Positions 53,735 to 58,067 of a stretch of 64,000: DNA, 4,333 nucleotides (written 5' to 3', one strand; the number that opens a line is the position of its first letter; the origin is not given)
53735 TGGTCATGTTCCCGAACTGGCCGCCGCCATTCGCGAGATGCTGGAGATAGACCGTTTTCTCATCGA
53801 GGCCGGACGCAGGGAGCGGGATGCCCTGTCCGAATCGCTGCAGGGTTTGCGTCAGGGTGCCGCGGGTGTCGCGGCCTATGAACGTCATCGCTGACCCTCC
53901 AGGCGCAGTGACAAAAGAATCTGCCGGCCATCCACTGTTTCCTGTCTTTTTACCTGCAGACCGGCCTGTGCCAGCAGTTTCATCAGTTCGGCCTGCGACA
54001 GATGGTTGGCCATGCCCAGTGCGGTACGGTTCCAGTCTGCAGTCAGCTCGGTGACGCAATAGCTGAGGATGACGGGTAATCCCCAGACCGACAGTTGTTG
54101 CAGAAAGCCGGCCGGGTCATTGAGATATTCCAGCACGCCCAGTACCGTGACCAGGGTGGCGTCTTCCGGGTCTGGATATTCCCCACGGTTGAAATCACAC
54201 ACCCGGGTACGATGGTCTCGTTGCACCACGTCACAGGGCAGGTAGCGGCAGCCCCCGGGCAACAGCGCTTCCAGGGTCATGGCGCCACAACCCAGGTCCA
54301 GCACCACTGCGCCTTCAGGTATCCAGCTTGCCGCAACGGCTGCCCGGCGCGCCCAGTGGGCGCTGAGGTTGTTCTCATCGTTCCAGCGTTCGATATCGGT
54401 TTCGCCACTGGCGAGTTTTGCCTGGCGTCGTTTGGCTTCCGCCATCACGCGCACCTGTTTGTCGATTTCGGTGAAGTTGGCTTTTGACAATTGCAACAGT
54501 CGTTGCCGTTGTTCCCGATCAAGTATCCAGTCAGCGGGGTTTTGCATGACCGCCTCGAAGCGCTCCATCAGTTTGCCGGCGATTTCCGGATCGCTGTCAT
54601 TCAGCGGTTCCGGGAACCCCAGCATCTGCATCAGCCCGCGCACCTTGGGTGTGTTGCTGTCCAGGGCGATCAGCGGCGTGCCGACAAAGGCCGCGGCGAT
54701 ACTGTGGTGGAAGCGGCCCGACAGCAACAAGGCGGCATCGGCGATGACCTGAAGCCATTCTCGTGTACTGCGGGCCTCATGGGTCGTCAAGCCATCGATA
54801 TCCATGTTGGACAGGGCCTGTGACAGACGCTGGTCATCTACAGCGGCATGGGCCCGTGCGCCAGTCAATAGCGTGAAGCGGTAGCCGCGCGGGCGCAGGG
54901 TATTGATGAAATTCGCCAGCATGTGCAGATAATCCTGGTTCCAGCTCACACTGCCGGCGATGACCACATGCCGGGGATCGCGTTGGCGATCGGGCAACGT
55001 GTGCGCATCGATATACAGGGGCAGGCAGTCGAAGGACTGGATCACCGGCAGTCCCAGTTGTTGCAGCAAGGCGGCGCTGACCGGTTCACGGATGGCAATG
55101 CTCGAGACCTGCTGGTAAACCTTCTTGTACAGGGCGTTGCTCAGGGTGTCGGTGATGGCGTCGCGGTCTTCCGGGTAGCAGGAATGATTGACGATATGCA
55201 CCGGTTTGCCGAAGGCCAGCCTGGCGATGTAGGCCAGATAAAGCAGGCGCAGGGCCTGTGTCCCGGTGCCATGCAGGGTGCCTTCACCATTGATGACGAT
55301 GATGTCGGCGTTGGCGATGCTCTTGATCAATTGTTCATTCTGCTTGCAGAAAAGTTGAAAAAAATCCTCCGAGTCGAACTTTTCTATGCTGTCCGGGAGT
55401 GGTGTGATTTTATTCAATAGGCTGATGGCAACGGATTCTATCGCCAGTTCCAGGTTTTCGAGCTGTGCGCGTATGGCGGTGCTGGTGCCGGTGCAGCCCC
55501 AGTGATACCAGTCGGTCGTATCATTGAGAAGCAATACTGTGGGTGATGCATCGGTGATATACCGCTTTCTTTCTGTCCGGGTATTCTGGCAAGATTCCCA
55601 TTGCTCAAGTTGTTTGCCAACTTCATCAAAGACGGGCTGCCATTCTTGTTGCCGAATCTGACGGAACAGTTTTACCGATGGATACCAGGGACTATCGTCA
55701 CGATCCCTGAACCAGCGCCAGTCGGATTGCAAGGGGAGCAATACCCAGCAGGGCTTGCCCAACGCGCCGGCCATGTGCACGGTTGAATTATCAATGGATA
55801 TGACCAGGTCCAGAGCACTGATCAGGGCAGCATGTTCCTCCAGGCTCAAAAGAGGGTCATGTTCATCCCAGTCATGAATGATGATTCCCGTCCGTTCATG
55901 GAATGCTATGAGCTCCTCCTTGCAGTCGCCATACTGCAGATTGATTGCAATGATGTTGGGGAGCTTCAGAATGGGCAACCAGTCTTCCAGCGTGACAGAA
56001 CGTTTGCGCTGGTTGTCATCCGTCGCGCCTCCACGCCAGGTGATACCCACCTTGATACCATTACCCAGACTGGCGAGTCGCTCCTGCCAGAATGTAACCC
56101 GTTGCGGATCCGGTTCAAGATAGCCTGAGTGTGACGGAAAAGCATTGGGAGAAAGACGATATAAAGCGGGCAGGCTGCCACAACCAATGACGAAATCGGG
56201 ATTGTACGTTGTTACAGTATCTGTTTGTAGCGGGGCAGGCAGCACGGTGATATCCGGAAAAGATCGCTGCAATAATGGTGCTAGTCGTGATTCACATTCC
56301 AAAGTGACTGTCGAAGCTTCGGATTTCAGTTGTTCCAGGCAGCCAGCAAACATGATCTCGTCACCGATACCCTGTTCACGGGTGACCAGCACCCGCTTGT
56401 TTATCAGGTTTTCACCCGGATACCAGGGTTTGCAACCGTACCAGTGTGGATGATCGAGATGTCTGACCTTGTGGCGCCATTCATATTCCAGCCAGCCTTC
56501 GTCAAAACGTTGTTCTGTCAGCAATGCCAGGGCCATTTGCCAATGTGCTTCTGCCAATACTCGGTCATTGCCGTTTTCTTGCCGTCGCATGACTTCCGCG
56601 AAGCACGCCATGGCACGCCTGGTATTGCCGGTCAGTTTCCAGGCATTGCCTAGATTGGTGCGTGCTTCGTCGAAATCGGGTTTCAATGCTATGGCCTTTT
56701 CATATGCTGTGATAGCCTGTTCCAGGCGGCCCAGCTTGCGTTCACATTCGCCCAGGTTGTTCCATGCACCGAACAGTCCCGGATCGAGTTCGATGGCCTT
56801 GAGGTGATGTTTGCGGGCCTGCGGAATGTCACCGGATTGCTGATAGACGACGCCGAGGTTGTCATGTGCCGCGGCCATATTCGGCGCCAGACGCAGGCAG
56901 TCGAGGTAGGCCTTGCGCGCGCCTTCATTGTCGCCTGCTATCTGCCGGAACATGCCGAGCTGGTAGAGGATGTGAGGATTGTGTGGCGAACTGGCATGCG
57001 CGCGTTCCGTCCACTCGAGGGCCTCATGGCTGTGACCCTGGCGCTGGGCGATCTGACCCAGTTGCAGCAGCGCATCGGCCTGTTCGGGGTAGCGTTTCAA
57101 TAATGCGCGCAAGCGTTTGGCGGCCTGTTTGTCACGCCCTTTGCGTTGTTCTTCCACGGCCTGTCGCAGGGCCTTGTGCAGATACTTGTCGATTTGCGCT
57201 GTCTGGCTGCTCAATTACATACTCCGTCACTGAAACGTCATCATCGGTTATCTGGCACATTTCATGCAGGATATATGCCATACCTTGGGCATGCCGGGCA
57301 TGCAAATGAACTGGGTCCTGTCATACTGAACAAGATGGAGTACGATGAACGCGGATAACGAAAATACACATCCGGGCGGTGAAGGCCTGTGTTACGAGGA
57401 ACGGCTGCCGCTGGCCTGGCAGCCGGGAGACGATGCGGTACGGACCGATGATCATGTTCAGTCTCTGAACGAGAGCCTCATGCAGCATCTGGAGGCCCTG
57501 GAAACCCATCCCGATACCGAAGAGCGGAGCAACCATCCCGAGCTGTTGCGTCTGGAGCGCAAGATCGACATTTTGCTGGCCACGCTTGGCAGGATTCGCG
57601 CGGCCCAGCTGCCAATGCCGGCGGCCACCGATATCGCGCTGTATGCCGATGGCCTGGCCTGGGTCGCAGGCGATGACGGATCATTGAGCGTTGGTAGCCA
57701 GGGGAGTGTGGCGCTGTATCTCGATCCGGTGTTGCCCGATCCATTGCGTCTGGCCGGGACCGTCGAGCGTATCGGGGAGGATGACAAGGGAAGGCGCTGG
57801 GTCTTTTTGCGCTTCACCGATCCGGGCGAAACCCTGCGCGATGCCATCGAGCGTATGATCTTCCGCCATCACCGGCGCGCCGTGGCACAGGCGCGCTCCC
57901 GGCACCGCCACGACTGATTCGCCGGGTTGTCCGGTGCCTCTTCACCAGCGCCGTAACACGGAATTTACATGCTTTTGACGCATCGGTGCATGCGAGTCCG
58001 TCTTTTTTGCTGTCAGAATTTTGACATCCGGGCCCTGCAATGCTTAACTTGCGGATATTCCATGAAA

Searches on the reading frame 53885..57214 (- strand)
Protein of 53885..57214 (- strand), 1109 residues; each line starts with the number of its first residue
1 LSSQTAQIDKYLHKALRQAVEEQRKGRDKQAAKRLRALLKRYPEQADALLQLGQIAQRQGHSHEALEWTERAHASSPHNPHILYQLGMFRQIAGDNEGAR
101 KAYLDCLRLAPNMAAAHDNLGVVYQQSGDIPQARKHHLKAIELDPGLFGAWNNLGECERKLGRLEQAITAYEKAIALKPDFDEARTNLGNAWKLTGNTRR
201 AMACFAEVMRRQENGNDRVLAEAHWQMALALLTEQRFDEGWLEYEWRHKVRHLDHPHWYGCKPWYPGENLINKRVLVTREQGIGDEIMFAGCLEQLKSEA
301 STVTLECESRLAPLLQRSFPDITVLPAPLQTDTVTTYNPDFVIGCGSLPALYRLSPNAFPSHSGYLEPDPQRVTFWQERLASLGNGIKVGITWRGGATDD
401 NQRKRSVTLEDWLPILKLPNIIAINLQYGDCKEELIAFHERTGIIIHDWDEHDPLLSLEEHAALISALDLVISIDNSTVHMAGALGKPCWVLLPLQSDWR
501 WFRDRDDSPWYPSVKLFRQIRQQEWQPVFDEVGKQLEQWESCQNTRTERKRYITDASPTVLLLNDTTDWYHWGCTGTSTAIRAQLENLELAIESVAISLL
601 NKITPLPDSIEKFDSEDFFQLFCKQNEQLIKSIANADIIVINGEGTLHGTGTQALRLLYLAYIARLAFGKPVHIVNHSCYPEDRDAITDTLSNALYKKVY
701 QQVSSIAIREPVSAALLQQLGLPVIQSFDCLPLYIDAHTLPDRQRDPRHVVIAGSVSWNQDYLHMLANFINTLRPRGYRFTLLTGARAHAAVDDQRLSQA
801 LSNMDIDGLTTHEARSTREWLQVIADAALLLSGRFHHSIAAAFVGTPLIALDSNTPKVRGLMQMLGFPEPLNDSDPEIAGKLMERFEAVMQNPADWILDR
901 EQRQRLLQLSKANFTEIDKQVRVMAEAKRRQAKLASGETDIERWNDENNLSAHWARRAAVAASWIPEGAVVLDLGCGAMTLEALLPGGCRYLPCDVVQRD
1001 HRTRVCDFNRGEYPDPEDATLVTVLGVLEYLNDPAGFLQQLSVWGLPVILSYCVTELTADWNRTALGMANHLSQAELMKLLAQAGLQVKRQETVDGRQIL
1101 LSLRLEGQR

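Call 37: search_protein_families(library=pfam, proteins=[window:53885-57214:-], max_evalue=0.001)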
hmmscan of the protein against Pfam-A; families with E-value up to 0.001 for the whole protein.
window:53885-57214:- (1109 aa): 23 families
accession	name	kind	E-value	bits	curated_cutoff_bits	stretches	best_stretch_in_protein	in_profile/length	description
PF07719.23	TPR_2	-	2.6e-24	83.7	27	1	150-180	3-33/34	Tetratricopeptide repeat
PF00515.34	TPR_1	-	2e-23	81.6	27.8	2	150-181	3-34/34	Tetratricopeptide repeat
PF13414.12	TPR_11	-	6.4e-23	80.6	26.8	1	159-191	5-37/42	TPR repeat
PF13431.12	TPR_17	-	5.1e-21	73.6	24.4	1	138-168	3-33/34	Tetratricopeptide repeat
PF13181.12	TPR_8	-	1.8e-20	71.7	25.7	1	150-180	3-33/34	Tetratricopeptide repeat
PF04230.19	PS_pyruv_trans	-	4.5e-17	63.3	25.3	1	621-853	45-278/280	Polysaccharide pyruvyl transferase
PF13424.12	TPR_12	-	2.1e-16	60.3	30.1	2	82-144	5-75/77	Tetratricopeptide repeat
PF14559.12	TPR_19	-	3e-13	50.3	25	1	161-214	4-57/68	Tetratricopeptide repeat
PF13432.12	TPR_16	-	6.5e-13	49.3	32.7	2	120-180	3-63/65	Tetratricopeptide repeat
PF13428.12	TPR_14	-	1.2e-12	47.6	23.5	1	149-190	2-43/44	Tetratricopeptide repeat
PF23914.1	TPR_CcmH_CycH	-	6.2e-11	42.8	42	2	29-136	33-143/158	Cytochrome c-type biogenesis protein H TPR domain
PF13174.12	TPR_6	-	2.1e-09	37.8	26.3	0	154-176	6-28/33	Tetratricopeptide repeat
PF13176.12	TPR_7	-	8.7e-09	35.2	27.9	0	150-181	1-32/36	Tetratricopeptide repeat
PF13374.12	TPR_10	-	3.3e-08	33.7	27.5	0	118-142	6-30/42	Tetratricopeptide repeat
PF13371.12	TPR_9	-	9.3e-08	32.4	35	0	123-184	4-65/73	Tetratricopeptide repeat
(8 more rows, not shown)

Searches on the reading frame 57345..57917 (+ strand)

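Call 67: search_protein_families(library=pfam, proteins=[window:57345-57917:+], max_evalue=0.00001)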
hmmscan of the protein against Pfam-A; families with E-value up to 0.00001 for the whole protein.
window:57345-57917:+ (190 aa): 1 family
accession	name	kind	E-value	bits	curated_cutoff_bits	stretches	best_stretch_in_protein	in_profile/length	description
PF16823.10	tPilZ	-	1.3e-16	61.5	25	1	49-184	7-135/136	Atypical PilZ domain, cyclic di-GMP receptor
